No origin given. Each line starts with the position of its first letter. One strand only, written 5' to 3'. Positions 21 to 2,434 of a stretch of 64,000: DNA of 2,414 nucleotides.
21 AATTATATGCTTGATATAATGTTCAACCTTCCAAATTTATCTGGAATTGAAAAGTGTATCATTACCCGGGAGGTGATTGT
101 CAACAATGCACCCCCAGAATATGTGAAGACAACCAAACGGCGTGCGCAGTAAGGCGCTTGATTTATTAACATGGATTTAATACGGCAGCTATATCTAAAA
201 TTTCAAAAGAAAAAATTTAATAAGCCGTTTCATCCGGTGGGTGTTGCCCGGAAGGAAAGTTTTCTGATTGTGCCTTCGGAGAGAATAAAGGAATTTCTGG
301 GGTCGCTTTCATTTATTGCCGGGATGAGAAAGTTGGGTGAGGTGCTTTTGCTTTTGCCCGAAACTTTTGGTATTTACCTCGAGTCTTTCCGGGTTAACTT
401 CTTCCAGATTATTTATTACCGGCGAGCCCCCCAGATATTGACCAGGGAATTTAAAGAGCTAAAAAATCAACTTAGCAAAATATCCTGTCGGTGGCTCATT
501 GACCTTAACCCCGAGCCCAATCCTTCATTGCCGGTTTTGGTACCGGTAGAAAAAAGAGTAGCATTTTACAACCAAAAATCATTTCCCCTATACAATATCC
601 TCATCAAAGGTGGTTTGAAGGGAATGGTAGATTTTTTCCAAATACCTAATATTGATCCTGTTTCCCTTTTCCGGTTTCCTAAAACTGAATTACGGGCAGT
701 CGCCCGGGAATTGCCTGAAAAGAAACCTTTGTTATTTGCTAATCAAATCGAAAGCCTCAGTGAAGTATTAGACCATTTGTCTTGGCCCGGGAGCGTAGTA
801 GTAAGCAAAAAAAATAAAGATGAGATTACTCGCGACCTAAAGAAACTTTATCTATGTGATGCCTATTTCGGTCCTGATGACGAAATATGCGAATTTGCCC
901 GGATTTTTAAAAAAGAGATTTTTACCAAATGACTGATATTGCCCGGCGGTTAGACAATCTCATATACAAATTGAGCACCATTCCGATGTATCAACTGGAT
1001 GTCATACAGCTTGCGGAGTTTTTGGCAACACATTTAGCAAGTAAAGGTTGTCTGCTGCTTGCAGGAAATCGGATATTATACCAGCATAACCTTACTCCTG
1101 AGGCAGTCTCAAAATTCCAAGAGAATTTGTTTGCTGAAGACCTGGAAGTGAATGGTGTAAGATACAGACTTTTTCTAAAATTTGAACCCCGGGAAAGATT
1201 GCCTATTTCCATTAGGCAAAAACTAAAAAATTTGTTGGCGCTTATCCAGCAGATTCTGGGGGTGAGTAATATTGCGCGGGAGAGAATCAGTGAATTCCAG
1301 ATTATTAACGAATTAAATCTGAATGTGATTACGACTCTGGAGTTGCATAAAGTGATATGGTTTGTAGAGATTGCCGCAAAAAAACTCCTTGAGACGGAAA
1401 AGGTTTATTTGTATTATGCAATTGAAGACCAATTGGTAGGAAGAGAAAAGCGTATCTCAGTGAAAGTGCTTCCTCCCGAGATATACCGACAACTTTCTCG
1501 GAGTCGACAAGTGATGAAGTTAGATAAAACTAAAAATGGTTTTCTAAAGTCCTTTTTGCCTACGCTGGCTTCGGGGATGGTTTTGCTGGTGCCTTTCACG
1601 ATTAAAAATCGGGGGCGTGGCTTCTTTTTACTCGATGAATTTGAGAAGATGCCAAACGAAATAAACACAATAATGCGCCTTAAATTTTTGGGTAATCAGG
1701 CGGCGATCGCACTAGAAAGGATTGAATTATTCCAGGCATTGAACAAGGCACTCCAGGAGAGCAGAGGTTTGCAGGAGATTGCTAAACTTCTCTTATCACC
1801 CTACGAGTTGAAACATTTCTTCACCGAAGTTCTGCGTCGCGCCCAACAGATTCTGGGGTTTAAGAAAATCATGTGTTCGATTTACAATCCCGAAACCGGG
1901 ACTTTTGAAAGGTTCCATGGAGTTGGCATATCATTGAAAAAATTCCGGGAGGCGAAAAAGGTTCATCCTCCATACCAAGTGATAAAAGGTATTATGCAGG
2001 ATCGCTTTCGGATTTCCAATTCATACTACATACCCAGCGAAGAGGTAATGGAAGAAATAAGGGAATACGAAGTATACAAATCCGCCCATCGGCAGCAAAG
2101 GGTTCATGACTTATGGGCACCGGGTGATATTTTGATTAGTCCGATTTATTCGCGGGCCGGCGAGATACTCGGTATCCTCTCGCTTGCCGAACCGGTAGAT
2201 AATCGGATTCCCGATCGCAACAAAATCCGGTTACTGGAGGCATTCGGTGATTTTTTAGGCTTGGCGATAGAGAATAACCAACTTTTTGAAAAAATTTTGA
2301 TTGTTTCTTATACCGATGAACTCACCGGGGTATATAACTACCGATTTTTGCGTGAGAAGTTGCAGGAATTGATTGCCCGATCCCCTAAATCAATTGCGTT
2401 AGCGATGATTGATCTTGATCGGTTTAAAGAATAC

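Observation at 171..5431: Four-gene operon coupling a GAF-GGDEF diguanylate cyclase to a PorY-like kinase and a PorX-like REC-PglZ response regulator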

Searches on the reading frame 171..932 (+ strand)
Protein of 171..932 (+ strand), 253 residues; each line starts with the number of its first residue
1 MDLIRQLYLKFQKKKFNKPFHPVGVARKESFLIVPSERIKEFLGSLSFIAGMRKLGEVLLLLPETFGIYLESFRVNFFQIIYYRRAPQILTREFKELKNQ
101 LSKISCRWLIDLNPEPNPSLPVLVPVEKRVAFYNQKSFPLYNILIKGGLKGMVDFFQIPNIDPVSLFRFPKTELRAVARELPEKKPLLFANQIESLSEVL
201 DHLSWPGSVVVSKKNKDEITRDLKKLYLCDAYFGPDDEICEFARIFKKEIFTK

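Call 3: search_protein_families(library=pfam, proteins=[window:171-932:+], max_evalue=0.01)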
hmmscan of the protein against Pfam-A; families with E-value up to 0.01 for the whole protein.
window:171-932:+ (253 aa): 0 families

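Call 4: search_protein_families(library=ncbifam, proteins=[window:171-932:+], max_evalue=0.01)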
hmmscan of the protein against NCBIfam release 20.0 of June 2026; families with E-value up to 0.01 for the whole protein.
window:171-932:+ (253 aa): 0 families

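Call 24: find_homologous_proteins(query=window:171-929:+, max_evalue=0.001)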
Query window:171-929:+ (253 aa): 15 proteins with E <= 0.001 among 504 candidates.
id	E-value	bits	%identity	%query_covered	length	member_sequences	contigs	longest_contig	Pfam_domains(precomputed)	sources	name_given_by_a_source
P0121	8.3e-159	544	97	100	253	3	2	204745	-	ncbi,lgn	ncbi:MAG: hypothetical protein ABIL40_04825 [candidate division WOR-3 bacterium]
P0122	9.0e-99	348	61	100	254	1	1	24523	-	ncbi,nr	ncbi:MAG: hypothetical protein N3A65_04940 [candidate division WOR-3 bacterium]|nr:hypothetical prot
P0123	1.3e-91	324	58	99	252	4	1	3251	-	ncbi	ncbi:MAG: hypothetical protein ABIL07_06710 [candidate division WOR-3 bacterium]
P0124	2.8e-91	323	58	100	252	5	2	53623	-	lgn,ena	-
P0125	1.9e-89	317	58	100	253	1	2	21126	-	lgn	-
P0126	1.1e-85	305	53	100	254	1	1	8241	-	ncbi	-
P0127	1.6e-79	285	52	99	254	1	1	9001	-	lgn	-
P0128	8.0e-78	279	52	100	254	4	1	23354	-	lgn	-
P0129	6.3e-76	273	51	100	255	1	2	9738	-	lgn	-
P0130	1.9e-75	271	51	99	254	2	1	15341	-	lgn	-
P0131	2.5e-73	264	49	99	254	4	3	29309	-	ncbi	ncbi:MAG: hypothetical protein ACUVQ4_04185 [bacterium]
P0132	2.0e-69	252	56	82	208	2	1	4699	-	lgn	-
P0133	6.9e-69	250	47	100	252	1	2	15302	-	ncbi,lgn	-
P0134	3.9e-59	218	43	100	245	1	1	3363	-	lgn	-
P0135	3.1e-43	166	37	99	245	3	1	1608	-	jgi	jgi:hypothetical protein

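Call 33: predict_structure(alignment_id=A2)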
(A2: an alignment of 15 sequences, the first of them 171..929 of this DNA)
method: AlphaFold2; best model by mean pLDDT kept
length: 253 residues; sequences in the alignment: 15
mean_pLDDT: 69.9   pTM: 0.48
mean pLDDT of the five models: 69.9, 66.0, 66.0, 46.6, 46.5
residues with pLDDT >= 90: 24; 70-90: 126; 50-70: 55; < 50: 48
segments of 3 or more residues with pLDDT < 50: 1-25, 134-149, 157-161
pLDDT, mean of each block of 10 residues (from residue 1): 41 39 56 84 74 80 81 66 75 82 82 70 71 47 43 50 57 86 92 72 87 68 87 79 77 78
secondary structure, 60 per line:
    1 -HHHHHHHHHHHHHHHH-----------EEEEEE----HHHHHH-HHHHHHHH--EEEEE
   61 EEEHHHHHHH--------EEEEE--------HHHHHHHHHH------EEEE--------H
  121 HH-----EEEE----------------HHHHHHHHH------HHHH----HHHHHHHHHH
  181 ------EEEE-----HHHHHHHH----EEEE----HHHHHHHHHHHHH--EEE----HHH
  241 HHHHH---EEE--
elements in order: H2-17 E29-34 H39-44 H46-53 E56-63 H64-70 E79-83 H92-101 E108-111 E128-131 H148-156 H163-166 H171-180 E187-190 H196-203 E208-211 H216-228 E231-233 H238-245 E249-251

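Call 58: search_protein_families(library=pfam, alignment_id=A2, max_evalue=5)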
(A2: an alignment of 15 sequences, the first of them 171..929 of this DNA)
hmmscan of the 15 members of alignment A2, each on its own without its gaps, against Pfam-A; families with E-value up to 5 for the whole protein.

A. member 1, window:171-929:+ (253 aa): 0 families

B. families by the number of members that match (of 15 scanned): 4 families
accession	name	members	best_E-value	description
PF09516.16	RE_CfrBI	1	0.004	CfrBI restriction endonuclease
PF22809.1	DUF7014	1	0.021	Domain of unknown function (DUF7014)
PF20782.3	TssR_VWA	1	0.068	TssR protein VWA domain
PF24342.1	OB_DEPS-1_2nd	1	0.12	P-granule-associated protein DEPS-1, second OB-fold domain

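Call 72: search_protein_families(library=padloc, proteins=[window:171-932:+], max_evalue=0.001)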
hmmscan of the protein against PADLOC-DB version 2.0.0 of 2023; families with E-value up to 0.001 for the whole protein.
window:171-932:+ (253 aa): 0 families

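Call 75: search_protein_representatives(alignment_id=A2)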
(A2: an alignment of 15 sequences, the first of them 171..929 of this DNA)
Query: 15 sequences, 253 profile positions. Proteins with E-value up to 0.001 (for the whole library): 28; up to 1e-10: 21; up to 1e-30: 14. The best 28 are listed.
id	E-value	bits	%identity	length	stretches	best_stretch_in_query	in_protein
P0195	1.2e-118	411.4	-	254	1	1-252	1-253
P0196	4.6e-82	291.5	-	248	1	1-252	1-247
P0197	3.1e-78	278.9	-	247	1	1-252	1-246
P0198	2.9e-75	269.2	-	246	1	2-251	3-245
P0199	6.1e-74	264.8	-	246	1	1-252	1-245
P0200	6.1e-71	255.0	-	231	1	18-252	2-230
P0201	4.5e-65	235.8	-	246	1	1-251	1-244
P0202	8.5e-65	234.9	-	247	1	1-252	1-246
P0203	1.9e-63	230.4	-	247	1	1-252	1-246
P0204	5.3e-57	209.3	-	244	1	4-252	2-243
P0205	6.6e-52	192.6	-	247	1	1-252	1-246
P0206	4.2e-51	190.0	-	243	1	1-185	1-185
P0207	1.7e-50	188.0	-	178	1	71-252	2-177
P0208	2.5e-37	144.9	-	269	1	1-251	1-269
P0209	2.2e-30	122.1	-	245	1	4-250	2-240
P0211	3.7e-25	105.0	-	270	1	1-251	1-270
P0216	1.5e-06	44.0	-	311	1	4-146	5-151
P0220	5.9e-05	38.8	-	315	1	6-150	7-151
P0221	2.4e-04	36.8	-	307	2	3-147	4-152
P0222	2.6e-04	36.7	-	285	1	76-147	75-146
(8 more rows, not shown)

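Call 76: search_protein_families(library=pfam, proteins=[P0216, P0220, P0221, P0222, P0208, P0211], max_evalue=0.01)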
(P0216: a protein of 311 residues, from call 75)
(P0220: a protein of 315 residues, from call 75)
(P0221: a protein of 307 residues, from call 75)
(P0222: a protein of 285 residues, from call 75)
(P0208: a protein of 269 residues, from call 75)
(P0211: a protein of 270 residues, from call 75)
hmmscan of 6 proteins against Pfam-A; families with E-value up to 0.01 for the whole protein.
P0216 (311 aa): 0 families

P0220 (315 aa): 0 families

P0221 (307 aa): 0 families

P0222 (285 aa): 0 families

P0208 (269 aa): 0 families

P0211 (270 aa): 0 families

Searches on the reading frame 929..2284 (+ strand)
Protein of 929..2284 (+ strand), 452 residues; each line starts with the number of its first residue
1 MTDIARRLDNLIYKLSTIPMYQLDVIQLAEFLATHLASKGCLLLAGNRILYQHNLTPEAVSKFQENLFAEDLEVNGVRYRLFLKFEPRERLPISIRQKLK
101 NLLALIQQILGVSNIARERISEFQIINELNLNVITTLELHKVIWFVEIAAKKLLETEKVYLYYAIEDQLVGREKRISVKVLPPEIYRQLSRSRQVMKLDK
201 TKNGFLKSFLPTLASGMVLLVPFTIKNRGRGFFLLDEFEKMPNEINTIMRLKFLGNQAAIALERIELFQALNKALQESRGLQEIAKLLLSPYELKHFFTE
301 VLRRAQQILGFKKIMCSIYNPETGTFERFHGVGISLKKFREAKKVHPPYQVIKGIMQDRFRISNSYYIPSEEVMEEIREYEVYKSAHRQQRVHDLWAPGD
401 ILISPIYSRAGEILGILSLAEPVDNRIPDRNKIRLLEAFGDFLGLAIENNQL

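Call 65: find_related_loci(query=A4, collection=metagenome_contigs, flank=6000)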
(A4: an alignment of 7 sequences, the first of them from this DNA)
Query A4 (452 aa) in metagenome_contigs; peptide patterns used: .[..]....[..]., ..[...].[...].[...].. (x = any residue, [..] = any of these).
600 stretches matched a pattern (row limit reached: there are more); 21 encode a relative of the query (tblastn E <= 1e-3); 21 distinct loci.
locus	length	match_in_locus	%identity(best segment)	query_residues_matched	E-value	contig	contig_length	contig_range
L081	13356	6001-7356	71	1-452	0e+0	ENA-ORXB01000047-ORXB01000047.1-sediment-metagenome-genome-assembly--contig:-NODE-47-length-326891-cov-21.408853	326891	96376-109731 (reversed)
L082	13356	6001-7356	70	1-452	0e+0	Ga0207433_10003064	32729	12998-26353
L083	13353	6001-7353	64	1-452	0e+0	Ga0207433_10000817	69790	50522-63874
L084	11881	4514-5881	60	1-452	0e+0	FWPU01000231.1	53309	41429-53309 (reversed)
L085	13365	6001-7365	45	6-452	4e-126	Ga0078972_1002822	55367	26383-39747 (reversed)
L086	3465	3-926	56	145-452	2e-115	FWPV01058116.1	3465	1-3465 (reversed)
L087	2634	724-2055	41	11-452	3e-113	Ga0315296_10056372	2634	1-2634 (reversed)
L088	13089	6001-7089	49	92-452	9e-104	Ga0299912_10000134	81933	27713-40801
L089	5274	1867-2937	48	96-452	2e-102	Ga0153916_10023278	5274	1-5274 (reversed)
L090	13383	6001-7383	40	1-452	1e-100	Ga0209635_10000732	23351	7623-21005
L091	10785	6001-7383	40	1-452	1e-100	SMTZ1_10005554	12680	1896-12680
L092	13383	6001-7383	40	1-452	1e-100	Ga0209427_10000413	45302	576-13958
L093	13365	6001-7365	38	8-452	2e-99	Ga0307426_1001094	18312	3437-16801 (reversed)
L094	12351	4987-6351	38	8-452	2e-99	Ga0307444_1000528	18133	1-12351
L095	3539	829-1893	45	97-452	2e-100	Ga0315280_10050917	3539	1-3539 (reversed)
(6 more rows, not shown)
